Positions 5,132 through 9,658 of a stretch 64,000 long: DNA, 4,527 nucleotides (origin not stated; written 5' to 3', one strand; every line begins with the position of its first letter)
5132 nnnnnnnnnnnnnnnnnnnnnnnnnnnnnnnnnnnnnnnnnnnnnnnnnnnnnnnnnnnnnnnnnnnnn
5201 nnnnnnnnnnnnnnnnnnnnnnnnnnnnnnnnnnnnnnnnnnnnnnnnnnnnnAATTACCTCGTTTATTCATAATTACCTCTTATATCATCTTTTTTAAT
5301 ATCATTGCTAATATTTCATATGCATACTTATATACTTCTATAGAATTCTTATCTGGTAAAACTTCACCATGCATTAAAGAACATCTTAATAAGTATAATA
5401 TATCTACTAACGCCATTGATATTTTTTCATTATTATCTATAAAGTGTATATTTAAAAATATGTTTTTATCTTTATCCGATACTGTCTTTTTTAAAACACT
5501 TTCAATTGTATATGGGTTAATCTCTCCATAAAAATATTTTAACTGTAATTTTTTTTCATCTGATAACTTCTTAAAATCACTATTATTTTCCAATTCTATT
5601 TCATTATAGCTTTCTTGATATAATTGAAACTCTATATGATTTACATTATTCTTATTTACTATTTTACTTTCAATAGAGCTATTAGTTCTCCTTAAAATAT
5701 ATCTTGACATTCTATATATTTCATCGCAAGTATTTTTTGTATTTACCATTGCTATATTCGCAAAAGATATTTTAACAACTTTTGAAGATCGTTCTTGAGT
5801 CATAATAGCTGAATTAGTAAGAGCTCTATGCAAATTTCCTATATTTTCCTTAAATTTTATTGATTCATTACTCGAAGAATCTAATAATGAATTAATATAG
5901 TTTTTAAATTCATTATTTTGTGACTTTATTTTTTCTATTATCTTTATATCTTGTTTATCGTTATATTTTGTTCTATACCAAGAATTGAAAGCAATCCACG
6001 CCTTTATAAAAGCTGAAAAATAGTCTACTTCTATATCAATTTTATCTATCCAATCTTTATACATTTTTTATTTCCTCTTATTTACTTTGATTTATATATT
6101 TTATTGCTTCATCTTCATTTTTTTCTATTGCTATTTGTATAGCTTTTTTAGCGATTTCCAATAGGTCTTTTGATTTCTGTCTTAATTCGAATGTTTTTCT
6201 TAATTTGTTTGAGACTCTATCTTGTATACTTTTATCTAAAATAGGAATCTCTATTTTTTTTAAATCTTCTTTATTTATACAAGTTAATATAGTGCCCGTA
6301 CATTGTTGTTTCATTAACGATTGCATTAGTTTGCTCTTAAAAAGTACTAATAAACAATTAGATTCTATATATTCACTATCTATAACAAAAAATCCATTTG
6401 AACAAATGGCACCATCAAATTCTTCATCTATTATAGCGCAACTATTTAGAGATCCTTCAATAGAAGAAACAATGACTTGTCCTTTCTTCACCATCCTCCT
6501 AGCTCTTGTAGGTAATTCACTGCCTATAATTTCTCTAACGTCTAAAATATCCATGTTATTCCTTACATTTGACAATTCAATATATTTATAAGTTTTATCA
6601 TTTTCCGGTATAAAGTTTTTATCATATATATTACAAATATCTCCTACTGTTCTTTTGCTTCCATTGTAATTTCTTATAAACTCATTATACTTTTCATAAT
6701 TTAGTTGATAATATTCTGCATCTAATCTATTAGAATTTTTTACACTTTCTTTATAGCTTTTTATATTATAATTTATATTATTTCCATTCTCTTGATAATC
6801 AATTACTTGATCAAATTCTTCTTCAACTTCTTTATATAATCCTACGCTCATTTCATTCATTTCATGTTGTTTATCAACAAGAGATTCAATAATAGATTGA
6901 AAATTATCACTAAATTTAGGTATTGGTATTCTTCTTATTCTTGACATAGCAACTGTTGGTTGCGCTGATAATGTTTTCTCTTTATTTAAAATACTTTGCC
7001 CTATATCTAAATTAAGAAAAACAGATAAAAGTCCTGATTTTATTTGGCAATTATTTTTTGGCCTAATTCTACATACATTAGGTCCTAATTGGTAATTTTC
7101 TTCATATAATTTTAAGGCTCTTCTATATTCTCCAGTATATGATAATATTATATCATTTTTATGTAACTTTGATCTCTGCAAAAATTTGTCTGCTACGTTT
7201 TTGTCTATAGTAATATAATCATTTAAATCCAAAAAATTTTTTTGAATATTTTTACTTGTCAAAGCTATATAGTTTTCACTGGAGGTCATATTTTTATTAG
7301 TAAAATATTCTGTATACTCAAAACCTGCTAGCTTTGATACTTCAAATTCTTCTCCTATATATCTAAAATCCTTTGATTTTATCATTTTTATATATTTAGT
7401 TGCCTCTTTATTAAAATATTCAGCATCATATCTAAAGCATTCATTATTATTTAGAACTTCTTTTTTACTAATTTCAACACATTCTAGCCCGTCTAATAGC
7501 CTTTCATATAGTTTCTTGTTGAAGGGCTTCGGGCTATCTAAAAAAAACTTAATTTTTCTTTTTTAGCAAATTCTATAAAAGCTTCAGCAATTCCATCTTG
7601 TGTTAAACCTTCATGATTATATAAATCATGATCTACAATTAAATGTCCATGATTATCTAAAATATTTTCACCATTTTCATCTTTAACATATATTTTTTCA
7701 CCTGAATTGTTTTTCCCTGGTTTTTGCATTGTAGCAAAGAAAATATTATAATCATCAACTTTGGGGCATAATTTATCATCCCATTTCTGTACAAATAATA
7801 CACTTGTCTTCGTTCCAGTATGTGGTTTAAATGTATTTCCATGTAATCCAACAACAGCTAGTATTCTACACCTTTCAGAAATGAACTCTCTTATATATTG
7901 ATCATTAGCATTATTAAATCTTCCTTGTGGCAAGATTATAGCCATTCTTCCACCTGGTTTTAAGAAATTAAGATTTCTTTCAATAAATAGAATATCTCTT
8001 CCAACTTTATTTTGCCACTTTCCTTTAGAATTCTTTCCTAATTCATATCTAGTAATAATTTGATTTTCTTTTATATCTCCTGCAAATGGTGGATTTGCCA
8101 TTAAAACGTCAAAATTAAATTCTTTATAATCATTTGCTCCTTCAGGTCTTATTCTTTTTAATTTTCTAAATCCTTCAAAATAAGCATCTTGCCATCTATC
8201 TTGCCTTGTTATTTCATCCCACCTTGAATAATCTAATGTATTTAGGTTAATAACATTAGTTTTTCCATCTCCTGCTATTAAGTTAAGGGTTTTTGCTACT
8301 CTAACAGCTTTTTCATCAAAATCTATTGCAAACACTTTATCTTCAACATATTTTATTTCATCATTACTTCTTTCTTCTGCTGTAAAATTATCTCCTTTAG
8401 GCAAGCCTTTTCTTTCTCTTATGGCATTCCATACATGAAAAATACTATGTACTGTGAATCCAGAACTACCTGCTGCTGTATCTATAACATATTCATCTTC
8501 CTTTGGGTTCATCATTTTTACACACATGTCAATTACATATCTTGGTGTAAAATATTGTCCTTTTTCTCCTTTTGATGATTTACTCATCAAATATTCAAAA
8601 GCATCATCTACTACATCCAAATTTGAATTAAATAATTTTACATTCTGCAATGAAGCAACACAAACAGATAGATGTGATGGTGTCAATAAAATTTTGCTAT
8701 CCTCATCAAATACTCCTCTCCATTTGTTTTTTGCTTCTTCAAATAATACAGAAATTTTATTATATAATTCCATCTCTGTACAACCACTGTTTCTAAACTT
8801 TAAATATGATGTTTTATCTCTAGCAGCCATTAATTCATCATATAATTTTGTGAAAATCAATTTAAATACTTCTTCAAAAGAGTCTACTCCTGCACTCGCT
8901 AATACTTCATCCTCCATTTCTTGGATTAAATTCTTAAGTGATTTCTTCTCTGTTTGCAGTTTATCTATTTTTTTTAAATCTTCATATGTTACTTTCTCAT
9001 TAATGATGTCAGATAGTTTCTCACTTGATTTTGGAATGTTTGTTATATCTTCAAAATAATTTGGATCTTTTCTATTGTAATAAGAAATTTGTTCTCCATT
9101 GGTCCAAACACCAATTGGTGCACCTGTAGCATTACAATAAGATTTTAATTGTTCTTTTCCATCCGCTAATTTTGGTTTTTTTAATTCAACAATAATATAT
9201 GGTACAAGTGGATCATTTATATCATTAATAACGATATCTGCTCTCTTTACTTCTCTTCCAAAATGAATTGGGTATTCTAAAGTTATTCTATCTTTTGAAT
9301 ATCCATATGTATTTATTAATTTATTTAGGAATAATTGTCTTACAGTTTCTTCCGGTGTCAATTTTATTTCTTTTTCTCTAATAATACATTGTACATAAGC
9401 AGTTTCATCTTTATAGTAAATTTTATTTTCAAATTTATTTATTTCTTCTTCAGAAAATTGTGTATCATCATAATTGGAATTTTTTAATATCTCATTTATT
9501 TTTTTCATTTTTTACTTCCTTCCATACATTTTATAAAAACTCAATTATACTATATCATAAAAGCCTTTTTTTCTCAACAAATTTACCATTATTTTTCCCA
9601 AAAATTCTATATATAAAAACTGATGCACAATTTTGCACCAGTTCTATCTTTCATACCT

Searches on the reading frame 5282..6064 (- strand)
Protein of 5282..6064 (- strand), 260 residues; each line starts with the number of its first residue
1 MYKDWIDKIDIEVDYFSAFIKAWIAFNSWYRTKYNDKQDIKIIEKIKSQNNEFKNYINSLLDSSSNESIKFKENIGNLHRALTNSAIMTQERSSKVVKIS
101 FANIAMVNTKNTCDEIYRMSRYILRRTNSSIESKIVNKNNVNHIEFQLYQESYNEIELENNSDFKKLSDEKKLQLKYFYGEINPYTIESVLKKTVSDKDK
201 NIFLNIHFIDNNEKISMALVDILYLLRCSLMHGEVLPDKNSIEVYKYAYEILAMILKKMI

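Call 3: search_protein_families(library=pfam, proteins=[window:5282-6064:-], max_evalue=0.01)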
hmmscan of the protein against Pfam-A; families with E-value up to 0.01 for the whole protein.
window:5282-6064:- (260 aa): 1 family
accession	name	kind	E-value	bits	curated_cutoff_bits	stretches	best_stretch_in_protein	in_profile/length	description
PF17986.6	EKAL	-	0.0093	16.4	25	0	106-125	27-46/53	EMP3-KAHRP-like N-terminal domain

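Call 4: search_protein_families(library=padloc, proteins=[window:5282-6064:-], max_evalue=0.01)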
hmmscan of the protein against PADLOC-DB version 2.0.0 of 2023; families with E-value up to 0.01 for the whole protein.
window:5282-6064:- (260 aa): 0 families

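Call 5: search_protein_families(library=ncbifam, proteins=[window:5282-6064:-], max_evalue=0.01)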
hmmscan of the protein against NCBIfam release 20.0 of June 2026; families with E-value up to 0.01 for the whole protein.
window:5282-6064:- (260 aa): 0 families

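Call 6: search_protein_families(library=phrogs, proteins=[window:5282-6064:-], max_evalue=0.01)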
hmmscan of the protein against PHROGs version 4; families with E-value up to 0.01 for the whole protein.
window:5282-6064:- (260 aa): 0 families

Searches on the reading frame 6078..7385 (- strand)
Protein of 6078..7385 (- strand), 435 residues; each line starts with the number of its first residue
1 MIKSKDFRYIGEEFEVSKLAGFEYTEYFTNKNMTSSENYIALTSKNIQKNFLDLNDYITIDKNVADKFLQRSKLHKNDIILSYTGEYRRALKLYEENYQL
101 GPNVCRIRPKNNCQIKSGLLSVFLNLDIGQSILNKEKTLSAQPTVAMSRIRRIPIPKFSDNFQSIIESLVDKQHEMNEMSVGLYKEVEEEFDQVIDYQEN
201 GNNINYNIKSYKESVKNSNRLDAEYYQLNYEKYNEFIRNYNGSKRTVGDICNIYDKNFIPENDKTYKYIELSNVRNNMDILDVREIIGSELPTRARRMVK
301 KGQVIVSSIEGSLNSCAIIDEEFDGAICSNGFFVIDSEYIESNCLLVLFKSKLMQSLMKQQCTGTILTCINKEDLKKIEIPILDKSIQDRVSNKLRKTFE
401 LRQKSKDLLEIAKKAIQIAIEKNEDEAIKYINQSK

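Call 3: search_protein_families(library=pfam, proteins=[window:6078-7385:-], max_evalue=0.01)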
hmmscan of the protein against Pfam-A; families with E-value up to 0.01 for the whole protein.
window:6078-7385:- (435 aa): 1 family
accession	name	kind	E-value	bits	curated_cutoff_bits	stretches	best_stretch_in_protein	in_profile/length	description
PF01420.25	Methylase_S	-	4.3e-11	43.7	22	2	244-397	6-151/168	Type I restriction modification DNA specificity domain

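Call 4: search_protein_families(library=padloc, proteins=[window:6078-7385:-], max_evalue=0.01)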
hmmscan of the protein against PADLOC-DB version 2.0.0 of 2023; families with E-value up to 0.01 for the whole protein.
window:6078-7385:- (435 aa): 56 families (the best 25 are shown)
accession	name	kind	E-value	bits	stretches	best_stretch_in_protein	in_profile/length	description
PDLC03179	Specificity_I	-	3.6e-24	83.6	2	261-401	127-270/589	Type I specificity subunit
PDLC04137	mad5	-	5.2e-23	79.9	2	244-417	5-181/392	mads_5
PDLC03084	Specificity_I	-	6.4e-21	73.1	2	247-410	11-170/392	Type I specificity subunit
PDLC03100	Specificity_I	-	1.5e-20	72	2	210-417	163-381/392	Type I specificity subunit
PDLC03169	Specificity_I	-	1.9e-20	71.7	2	244-396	12-171/461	Type I specificity subunit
PDLC03120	Specificity_I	-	7.7e-19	66.2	1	43-421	73-451/515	Type I specificity subunit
PDLC03086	Specificity_I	-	1.1e-18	65.5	2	263-395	35-170/458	Type I specificity subunit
PDLC03069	Specificity_I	-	5.5e-18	63.2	2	247-409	6-168/387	Type I specificity subunit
PDLC03105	Specificity_I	-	7e-18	63.3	2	262-419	264-419/448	Type I specificity subunit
PDLC03079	Specificity_I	-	7.9e-18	62.8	1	29-410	46-425/470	Type I specificity subunit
PDLC03168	Specificity_I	-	8e-18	63.1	2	264-396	31-412/459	Type I specificity subunit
PDLC03194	Specificity_I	-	1.8e-16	58.2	1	245-408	12-178/391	Type I specificity subunit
PDLC03107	Specificity_I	-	4.4e-16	57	2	269-417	34-178/392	Type I specificity subunit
PDLC03154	Specificity_I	-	5.9e-16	57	2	264-383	224-348/406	Type I specificity subunit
PDLC03108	Specificity_I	-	2.6e-15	54.6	2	294-407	301-417/452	Type I specificity subunit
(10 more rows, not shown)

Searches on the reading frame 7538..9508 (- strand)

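Call 3: search_protein_families(library=pfam, proteins=[window:7538-9508:-], max_evalue=0.01)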
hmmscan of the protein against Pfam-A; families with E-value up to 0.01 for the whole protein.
window:7538-9508:- (656 aa): 3 families
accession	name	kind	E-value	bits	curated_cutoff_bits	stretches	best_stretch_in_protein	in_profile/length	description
PF02384.22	N6_Mtase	-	8.5e-34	117.7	20.4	1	297-622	3-274/311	N-6 DNA Methylase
PF13588.12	HSDR_N_2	-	3.2e-28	98.5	25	1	52-159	1-110/110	Type I restriction enzyme R protein N terminus (HSDR_N)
PF07669.17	Eco57I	-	3e-12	47.4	25.3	1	391-555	2-165/171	Eco57I restriction-modification methylase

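Call 4: search_protein_families(library=padloc, proteins=[window:7538-9508:-], max_evalue=0.01)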
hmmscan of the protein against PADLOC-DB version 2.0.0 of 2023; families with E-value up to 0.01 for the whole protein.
window:7538-9508:- (656 aa): 37 families (the best 25 are shown)
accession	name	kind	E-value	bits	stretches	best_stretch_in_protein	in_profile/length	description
PDLC03034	MTase_I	-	0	1068.2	1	4-656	5-669/672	Type I methyltransferase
PDLC03318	MTase_II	-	4.3e-75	251.5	1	132-620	146-675/723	Type II methyltransferase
PDLC03030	MTase_I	-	5.5e-47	158.6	1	47-624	45-624/670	Type I methyltransferase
PDLC03018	MTase_I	-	6.9e-45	151.7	2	31-391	3-387/749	Type I methyltransferase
PDLC03021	MTase_I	-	2.7e-44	149.8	2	459-622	266-417/491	Type I methyltransferase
PDLC04134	mad2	-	1.6e-42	143.9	1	53-616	5-480/492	mads_2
PDLC03218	MTase_II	-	1.2e-34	117.9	1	209-577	146-483/532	Type II methyltransferase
PDLC03026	MTase_I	-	3.6e-31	106.8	2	212-369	29-195/487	Type I methyltransferase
PDLC03317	MTase_II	-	1.2e-23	81.5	2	274-425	254-412/831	Type II methyltransferase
PDLC03025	MTase_I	-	9e-22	75.5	2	263-364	105-209/569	Type I methyltransferase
PDLC03311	MTase_II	-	1.7e-17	61.3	1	462-575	98-208/464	Type II methyltransferase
PDLC03357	MTase_II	-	1.8e-14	51.1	1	465-577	222-336/620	Type II methyltransferase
PDLC03285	MTase_II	-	1.1e-13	49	1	465-575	106-217/413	Type II methyltransferase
PDLC03024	MTase_I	-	1.2e-13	48.3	1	493-546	477-532/628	Type I methyltransferase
PDLC03031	MTase_I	-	1.7e-13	47.7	2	280-355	142-223/834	Type I methyltransferase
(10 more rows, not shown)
